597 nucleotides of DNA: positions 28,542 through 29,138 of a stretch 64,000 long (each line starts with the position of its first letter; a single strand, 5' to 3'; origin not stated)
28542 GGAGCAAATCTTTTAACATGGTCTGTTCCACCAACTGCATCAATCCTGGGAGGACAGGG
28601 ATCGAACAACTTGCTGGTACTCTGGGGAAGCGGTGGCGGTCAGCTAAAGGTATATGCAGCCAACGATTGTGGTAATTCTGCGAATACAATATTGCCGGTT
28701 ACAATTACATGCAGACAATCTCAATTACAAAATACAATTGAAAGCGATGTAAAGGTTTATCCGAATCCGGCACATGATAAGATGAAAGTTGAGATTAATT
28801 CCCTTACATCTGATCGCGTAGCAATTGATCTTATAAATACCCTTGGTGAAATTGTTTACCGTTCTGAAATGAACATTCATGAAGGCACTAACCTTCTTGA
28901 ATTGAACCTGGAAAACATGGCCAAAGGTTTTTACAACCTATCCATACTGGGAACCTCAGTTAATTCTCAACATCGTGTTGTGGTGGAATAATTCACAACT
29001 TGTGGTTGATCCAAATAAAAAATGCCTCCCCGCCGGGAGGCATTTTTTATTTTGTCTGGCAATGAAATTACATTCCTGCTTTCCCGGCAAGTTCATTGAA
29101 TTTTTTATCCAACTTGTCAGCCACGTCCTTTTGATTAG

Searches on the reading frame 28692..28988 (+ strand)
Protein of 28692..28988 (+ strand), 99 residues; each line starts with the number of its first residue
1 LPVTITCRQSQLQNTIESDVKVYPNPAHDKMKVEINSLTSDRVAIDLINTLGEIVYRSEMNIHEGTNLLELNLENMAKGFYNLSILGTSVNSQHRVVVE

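Call 66: search_protein_families(library=ncbifam, proteins=[window:28692-28988:+], max_evalue=0.01)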
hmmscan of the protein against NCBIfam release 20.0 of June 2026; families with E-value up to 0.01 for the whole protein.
window:28692-28988:+ (99 aa): 4 families
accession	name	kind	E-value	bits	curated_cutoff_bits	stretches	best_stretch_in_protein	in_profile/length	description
NF038113.1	T9SSA_dep_M36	equivalog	1.3e-09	36.8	885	1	7-98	780-868/869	T9SS-dependent M36 family metallopeptidase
TIGR04183.1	Por_Secre_tail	domain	6.6e-08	32.4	23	1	22-98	1-71/72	T9SS type A sorting domain-containing protein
NF052323.1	T9SSA_dep_M6i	equivalog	0.0012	16.9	600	1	18-96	956-1035/1043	T9SS-dependent M6-like inactivated metalloprotease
NF050177.1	TapA_OM_Porphy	equivalog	0.0088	14.8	500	1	17-99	468-544/544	TapA/TapC family T9SS-dependent outer membrane protein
